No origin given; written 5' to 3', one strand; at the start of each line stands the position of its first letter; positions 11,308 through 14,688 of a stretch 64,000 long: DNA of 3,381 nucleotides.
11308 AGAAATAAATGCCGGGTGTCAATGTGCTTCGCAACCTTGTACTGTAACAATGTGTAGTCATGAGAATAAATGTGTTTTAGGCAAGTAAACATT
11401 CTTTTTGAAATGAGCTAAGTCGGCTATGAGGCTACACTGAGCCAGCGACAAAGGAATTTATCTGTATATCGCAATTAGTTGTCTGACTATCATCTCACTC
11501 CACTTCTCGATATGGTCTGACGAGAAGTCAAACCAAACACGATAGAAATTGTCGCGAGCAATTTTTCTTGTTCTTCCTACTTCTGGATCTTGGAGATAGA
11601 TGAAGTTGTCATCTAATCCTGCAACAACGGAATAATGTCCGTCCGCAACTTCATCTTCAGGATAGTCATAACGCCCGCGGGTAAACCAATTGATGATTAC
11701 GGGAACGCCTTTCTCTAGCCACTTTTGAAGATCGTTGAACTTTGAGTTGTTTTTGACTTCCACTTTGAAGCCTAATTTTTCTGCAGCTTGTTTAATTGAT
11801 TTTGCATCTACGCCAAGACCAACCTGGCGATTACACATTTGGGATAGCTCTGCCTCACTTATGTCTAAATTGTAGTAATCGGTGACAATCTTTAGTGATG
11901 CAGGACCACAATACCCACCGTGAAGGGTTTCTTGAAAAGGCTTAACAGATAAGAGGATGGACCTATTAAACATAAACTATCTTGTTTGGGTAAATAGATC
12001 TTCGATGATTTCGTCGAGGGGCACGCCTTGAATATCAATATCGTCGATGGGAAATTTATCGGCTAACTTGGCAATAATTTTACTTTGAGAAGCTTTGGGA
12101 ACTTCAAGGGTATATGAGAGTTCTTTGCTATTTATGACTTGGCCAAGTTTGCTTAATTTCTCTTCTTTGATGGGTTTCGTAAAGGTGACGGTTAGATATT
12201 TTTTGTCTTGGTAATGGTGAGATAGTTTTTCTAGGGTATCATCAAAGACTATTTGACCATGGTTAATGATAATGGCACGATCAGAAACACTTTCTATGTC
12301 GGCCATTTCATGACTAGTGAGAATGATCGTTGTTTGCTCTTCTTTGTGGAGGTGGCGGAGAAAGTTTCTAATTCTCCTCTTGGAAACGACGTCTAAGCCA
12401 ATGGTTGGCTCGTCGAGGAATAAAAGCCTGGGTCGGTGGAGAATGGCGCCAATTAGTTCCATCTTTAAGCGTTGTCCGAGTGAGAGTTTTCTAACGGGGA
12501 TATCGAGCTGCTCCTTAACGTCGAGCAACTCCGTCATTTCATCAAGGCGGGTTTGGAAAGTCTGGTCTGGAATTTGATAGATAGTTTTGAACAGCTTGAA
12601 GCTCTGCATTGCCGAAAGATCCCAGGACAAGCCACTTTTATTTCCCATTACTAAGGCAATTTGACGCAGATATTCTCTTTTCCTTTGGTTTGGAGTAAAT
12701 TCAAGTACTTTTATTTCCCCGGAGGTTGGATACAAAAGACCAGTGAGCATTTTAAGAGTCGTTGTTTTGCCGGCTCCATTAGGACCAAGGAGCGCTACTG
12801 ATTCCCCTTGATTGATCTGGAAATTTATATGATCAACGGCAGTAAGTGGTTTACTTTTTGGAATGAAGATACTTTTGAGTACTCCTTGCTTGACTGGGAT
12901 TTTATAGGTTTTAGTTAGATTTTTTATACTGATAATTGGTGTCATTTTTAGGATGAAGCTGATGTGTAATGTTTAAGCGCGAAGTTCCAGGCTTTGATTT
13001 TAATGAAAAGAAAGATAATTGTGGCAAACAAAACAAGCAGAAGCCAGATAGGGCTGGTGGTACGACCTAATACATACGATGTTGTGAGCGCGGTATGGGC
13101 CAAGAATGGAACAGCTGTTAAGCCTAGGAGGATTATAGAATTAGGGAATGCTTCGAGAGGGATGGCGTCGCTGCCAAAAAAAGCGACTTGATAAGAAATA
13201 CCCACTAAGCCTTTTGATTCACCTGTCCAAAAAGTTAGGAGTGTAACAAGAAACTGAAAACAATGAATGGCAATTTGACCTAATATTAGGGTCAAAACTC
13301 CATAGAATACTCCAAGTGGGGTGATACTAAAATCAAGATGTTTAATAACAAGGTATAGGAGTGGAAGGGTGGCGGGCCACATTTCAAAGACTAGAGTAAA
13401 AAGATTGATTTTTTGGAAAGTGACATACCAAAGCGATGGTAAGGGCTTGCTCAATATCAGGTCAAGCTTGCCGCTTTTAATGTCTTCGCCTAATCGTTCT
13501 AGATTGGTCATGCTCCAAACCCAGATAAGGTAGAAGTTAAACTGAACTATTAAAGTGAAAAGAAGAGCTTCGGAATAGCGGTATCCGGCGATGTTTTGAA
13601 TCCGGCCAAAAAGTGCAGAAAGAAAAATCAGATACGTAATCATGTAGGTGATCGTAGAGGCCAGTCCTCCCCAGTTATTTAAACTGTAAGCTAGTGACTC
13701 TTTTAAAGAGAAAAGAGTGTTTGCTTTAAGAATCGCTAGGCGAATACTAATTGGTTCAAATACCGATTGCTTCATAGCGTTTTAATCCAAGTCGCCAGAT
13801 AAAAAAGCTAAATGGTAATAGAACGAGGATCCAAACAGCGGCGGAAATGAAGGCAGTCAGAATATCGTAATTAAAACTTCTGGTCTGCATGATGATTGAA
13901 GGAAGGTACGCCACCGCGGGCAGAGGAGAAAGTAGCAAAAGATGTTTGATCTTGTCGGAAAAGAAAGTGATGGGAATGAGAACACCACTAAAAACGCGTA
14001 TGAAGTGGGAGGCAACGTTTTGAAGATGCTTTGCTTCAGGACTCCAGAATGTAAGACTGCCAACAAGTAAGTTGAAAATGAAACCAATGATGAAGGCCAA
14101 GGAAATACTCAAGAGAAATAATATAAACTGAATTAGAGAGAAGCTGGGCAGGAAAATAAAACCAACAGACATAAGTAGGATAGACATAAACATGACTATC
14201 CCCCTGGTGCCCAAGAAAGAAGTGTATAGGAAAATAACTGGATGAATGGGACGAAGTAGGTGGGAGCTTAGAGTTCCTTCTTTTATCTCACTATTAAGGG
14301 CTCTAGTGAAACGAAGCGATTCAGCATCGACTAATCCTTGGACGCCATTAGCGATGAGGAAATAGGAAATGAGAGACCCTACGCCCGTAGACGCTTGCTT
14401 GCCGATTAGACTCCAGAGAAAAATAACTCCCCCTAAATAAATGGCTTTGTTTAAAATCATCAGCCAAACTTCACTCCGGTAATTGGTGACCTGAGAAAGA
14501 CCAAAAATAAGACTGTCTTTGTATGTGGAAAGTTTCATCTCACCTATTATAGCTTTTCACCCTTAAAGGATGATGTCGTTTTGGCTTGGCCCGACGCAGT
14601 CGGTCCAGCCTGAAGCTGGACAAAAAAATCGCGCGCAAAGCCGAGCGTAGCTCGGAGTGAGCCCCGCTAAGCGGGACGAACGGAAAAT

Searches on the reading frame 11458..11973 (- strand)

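Call 9: search_protein_families(library=pfam, proteins=[window:11458-11973:-], max_evalue=0.01)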
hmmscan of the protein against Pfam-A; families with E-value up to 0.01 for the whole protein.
window:11458-11973:- (171 aa): 5 families
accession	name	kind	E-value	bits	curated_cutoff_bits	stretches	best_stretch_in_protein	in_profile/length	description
PF03412.21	Peptidase_C39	-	5e-14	52.7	22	1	22-147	13-121/133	Peptidase C39 family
PF13529.12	Peptidase_C39_2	-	1.1e-13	52.4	24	1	18-130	12-142/143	Peptidase_C39 like family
PF12385.14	Peptidase_C70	-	4.6e-07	30.3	19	1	19-143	17-136/141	Papain-like cysteine protease AvrRpt2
PF11814.14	DUF3335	-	0.00051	20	25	1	55-136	97-171/206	Peptidase_C39 like family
PF14399.12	BtrH_N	-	0.00096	19.8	29.7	1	58-129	54-133/134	Butirosin biosynthesis protein H, N-terminal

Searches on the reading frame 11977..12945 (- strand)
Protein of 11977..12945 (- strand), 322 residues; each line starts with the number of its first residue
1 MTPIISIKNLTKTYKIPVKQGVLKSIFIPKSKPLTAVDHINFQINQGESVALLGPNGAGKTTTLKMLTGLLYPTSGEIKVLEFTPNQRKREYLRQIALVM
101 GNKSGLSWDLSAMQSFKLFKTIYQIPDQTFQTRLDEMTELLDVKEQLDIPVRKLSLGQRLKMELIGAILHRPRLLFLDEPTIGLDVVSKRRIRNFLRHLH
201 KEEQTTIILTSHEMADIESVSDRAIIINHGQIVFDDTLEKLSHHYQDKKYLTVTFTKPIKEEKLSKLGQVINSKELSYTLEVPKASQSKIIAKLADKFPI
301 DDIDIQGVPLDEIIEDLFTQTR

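Call 9: search_protein_families(library=pfam, proteins=[window:11977-12945:-], max_evalue=0.01)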
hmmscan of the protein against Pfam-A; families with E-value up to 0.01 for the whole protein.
window:11977-12945:- (322 aa): 13 families
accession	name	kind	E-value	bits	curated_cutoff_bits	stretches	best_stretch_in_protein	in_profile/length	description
PF00005.33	ABC_tran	-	6.7e-27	95.2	25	1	38-181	2-136/137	ABC transporter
PF13304.12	AAA_21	-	1.2e-13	52.2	27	1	142-213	226-299/304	AAA domain, putative AbiEii toxin, Type IV TA system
PF25199.1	nSTAND_NTPase5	-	0.00038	20.8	34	1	46-124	40-118/145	Novel STAND NTPase 5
PF02463.25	SMC_N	-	0.00048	20.1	40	1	48-216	25-203/220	RecF/RecN/SMC N terminal domain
PF13401.12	AAA_22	-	0.0019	18.9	27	0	48-102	6-60/130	AAA domain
PF00448.28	SRP54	-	0.003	17.7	22.7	0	50-69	4-23/196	SRP54-type protein, GTPase domain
PF13555.12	AAA_29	-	0.003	17.7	27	1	42-75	17-50/61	P-loop containing region of AAA domain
PF13604.12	AAA_30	-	0.0046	17.2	27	0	50-94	21-63/191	AAA domain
PF13476.12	AAA_23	-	0.0061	17.7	27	0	40-78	15-50/201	AAA domain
PF13479.12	AAA_24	-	0.0066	16.7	27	0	49-70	4-25/195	AAA domain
PF13245.12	AAA_19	-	0.007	17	25.1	0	47-95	11-59/134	AAA domain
PF00004.35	AAA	-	0.0086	17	21.2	0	51-84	2-35/131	ATPase family associated with various cellular activities (AAA)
PF24389.1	ORC-CDC6-like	-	0.0097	15.1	27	0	43-68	28-53/571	ORC-CDC6-like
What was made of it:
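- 11458..14538 (-): Left-hand chromosomal flank: an operon of two ABC-2 permeases, an ABC ATPase and a C39 peptidase. call 9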

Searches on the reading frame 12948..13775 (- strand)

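Call 9: search_protein_families(library=pfam, proteins=[window:12948-13775:-], max_evalue=0.01)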
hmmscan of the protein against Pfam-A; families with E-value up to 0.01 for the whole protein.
window:12948-13775:- (275 aa): 1 family
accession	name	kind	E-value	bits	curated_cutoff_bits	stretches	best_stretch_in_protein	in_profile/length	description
PF06182.17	ABC2_membrane_6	-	1.3e-28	100.8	22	1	43-274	2-229/229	ABC-2 family transporter protein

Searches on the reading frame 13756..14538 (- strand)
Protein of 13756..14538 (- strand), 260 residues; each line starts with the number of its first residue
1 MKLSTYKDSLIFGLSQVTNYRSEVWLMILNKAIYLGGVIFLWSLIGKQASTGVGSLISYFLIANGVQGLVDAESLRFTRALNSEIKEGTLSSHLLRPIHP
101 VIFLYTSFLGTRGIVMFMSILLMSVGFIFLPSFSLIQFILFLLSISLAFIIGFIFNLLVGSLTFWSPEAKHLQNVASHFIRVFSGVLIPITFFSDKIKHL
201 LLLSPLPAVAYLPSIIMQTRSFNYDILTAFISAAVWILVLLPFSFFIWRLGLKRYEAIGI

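Call 9: search_protein_families(library=pfam, proteins=[window:13756-14538:-], max_evalue=0.01)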
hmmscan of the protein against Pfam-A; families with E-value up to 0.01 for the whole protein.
window:13756-14538:- (260 aa): 1 family
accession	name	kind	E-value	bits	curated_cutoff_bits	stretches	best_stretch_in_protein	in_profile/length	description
PF06182.17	ABC2_membrane_6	-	2.5e-16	60.6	22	1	56-259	32-229/229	ABC-2 family transporter protein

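Call 70: find_encoding_contigs(protein=window:13756-14538:-, flank=3000, max_places=4)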
Protein window:13756-14538:- (260 aa): 1 contig read that carries it; 1 place shown.
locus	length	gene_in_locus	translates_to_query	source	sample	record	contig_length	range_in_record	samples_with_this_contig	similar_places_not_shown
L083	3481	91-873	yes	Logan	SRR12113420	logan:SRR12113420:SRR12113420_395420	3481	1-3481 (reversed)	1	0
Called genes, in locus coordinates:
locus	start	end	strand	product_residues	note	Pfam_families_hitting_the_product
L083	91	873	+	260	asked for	PF06182:ABC2_membrane_6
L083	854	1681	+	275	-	PF06182:ABC2_membrane_6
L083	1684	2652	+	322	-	PF00005:ABC_tran, PF13304:AAA_21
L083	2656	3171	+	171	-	PF12385:Peptidase_C70 (weak), PF13529:Peptidase_C39_2, PF03412:Peptidase_C39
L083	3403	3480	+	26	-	?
